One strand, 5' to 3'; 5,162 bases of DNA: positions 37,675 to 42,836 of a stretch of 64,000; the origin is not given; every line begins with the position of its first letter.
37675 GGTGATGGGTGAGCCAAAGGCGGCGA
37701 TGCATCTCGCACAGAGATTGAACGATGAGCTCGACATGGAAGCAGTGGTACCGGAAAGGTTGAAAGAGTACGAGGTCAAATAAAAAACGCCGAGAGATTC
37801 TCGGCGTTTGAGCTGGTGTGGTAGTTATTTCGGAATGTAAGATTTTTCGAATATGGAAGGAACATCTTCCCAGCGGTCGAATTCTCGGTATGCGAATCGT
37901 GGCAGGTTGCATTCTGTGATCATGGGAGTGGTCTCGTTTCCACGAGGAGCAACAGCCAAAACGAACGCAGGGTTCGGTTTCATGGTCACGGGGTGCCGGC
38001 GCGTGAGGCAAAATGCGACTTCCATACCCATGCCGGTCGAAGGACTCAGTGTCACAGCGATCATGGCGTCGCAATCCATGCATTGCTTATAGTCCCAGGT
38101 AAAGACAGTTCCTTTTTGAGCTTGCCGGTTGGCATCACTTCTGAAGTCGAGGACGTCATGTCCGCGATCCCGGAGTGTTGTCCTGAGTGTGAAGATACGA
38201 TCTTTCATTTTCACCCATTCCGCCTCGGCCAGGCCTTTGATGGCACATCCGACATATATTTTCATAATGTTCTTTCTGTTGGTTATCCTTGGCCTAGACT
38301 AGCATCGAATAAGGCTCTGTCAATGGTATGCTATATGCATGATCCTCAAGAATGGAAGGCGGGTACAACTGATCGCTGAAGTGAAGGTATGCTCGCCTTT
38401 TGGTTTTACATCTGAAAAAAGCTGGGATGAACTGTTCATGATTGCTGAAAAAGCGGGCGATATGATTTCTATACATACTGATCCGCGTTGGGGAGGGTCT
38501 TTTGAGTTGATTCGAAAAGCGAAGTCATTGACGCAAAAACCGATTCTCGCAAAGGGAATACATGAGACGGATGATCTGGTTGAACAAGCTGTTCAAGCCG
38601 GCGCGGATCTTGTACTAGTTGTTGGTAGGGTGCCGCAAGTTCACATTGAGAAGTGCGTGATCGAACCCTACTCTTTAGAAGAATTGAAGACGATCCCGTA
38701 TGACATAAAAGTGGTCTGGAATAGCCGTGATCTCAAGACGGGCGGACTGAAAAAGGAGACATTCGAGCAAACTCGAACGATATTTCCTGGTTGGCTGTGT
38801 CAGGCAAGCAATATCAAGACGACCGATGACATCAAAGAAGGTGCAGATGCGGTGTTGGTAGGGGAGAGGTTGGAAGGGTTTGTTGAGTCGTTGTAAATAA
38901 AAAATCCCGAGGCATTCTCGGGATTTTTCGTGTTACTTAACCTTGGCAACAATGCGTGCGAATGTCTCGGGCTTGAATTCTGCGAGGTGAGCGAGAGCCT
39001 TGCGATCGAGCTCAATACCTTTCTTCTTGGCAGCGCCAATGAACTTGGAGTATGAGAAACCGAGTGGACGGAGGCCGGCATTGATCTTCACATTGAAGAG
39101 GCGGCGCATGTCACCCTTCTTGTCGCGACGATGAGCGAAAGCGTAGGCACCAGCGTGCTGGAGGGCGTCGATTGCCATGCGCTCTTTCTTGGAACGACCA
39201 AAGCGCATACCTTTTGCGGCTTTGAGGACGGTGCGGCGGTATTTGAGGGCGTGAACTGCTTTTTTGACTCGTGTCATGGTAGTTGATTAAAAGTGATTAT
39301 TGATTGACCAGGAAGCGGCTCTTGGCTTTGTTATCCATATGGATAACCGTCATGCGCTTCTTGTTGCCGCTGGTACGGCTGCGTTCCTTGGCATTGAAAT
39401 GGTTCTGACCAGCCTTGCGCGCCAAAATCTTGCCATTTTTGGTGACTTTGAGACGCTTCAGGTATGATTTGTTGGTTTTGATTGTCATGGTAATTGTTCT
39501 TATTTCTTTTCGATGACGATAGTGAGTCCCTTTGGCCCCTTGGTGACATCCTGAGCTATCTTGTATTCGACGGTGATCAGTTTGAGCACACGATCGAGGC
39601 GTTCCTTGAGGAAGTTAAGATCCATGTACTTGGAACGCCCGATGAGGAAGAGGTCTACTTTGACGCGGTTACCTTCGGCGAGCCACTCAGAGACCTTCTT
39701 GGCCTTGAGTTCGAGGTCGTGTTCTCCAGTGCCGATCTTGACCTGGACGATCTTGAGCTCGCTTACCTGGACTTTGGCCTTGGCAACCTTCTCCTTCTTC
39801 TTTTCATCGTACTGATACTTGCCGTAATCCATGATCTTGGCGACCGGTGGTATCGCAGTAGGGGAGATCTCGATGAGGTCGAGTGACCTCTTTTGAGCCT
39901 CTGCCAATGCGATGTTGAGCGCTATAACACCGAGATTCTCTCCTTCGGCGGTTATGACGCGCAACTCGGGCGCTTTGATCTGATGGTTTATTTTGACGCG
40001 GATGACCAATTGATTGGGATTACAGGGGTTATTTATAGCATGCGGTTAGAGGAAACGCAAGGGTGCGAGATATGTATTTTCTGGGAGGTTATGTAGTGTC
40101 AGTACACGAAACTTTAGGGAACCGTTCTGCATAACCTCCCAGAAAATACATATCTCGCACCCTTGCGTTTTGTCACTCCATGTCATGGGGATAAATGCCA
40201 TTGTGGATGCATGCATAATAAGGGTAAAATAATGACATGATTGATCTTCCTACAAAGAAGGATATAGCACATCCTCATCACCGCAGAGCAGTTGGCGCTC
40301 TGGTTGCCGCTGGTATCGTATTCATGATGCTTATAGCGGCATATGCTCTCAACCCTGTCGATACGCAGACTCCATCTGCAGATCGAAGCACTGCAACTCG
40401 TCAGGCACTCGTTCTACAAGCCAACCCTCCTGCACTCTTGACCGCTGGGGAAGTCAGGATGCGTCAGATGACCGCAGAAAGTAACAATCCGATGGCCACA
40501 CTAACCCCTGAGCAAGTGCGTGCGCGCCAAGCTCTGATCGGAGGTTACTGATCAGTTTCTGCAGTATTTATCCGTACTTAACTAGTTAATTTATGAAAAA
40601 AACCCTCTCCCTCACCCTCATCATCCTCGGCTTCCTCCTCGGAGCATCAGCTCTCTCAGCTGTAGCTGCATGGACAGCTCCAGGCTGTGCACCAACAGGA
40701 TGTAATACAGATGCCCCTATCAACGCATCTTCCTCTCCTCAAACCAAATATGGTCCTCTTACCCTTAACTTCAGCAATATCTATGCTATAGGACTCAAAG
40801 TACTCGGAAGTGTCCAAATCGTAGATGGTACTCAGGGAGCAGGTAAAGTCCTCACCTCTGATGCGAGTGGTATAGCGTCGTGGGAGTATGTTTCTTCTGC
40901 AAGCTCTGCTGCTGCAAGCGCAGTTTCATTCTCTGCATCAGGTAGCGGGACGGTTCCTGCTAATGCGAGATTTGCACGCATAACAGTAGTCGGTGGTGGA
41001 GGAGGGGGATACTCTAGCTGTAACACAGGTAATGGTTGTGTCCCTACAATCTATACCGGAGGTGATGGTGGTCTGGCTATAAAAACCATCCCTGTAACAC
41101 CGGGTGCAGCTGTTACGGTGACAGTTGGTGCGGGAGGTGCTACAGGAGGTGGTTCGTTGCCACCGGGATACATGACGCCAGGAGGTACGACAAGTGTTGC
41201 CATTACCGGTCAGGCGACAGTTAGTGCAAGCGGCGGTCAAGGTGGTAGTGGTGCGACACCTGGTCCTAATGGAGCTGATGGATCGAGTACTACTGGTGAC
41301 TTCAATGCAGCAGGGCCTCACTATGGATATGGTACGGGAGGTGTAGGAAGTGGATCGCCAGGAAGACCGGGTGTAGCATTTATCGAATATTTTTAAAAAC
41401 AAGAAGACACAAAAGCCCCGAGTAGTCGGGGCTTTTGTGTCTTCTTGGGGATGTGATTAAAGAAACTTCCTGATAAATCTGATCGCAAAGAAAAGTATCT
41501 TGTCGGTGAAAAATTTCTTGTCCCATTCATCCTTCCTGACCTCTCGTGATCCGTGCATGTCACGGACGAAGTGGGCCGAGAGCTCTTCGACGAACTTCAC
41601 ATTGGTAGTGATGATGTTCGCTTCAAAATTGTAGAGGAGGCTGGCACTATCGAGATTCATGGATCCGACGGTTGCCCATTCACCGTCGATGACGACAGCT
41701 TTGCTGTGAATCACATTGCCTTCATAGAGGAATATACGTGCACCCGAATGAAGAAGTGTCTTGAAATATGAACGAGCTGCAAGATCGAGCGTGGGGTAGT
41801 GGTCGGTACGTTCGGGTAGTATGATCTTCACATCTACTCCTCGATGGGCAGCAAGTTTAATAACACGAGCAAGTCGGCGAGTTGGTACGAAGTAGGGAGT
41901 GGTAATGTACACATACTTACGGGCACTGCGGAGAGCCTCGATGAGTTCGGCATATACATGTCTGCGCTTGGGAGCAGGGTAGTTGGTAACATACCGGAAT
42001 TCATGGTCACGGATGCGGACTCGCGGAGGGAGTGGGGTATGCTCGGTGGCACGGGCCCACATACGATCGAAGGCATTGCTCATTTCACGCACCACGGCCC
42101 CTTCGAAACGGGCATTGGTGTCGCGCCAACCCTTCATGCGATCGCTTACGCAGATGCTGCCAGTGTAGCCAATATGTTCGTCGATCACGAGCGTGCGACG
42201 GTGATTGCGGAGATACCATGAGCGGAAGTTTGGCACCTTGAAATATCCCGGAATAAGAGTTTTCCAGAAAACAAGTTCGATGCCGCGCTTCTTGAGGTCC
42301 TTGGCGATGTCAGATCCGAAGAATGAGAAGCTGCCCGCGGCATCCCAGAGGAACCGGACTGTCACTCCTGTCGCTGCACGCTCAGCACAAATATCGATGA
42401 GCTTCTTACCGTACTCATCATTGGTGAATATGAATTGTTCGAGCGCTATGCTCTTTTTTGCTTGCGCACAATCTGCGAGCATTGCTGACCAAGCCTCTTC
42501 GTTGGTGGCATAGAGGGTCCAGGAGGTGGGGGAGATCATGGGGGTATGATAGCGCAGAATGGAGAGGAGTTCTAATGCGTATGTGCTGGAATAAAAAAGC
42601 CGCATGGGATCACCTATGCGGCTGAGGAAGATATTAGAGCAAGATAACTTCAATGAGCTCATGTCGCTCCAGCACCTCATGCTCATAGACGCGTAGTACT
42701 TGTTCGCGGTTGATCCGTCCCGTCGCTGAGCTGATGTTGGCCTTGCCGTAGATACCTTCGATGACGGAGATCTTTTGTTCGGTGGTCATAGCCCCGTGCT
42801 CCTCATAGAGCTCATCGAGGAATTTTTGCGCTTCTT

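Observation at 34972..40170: Two-copy family of long, perfectly palindromic hairpin elements with a semi-conserved 36-nt loop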

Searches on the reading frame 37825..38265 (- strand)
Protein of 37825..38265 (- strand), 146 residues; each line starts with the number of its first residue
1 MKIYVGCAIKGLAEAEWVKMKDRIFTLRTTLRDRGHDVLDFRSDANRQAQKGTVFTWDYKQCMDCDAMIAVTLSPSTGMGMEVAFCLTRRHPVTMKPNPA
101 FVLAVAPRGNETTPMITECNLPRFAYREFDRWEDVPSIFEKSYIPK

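Call 98: search_protein_families(library=pfam, proteins=[window:37825-38265:-], max_evalue=0.01)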
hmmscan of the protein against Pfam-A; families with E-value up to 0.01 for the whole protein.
window:37825-38265:- (146 aa): 0 families

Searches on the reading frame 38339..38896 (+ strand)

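Call 11: search_protein_families(library=pfam, proteins=[window:38339-38896:+])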
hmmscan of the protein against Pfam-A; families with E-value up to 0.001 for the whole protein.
window:38339-38896:+ (185 aa): 1 family
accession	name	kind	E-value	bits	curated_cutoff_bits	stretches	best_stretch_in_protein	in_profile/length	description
PF00218.27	IGPS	-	3.3e-12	46.6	27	1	5-178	44-241/254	Indole-3-glycerol phosphate synthase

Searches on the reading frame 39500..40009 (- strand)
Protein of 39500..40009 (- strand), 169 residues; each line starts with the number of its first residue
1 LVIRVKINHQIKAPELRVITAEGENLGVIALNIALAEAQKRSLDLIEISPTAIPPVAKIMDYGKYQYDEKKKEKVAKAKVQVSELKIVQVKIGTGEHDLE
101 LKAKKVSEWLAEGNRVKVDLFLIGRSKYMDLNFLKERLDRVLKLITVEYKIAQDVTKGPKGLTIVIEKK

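Call 31: search_protein_families(library=pfam, proteins=[window:39500-40009:-], max_evalue=0.01)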
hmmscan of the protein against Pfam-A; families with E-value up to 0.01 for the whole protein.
window:39500-40009:- (169 aa): 2 families
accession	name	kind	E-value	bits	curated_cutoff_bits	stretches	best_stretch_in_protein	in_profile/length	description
PF05198.21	IF3_N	-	1.5e-27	96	26.9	1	7-75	1-69/70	Translation initiation factor IF-3, N-terminal domain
PF00707.27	IF3_C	-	3.3e-10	40.2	34.8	1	84-164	2-81/86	Translation initiation factor IF-3, C-terminal domain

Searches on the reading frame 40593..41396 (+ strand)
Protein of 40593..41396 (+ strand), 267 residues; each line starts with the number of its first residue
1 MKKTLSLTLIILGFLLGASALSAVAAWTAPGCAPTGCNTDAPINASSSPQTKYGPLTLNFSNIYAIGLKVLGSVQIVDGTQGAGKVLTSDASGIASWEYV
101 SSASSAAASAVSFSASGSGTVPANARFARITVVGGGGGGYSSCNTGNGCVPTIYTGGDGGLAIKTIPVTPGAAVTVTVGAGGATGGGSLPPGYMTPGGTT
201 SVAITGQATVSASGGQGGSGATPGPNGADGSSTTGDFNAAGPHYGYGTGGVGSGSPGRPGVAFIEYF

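Call 11: search_protein_families(library=pfam, proteins=[window:40593-41396:+])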
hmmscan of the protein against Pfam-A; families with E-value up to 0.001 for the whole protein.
window:40593-41396:+ (267 aa): 1 family
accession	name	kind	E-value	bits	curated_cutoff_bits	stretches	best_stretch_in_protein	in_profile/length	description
PF21722.4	Gly_rich_2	-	2.7e-08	34.5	24.3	1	120-259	9-145/226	Glycine-rich domain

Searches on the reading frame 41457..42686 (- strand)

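Call 11: search_protein_families(library=pfam, proteins=[window:41457-42686:-])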
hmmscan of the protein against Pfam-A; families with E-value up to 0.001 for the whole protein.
window:41457-42686:- (409 aa): 2 families
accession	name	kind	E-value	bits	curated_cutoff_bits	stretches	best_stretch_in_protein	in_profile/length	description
PF13091.12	PLDc_2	-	1.7e-41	141.6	27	2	248-376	1-131/132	PLD-like domain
PF00614.28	PLDc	-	9.1e-10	38.6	21.9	1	323-348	2-27/28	Phospholipase D Active site motif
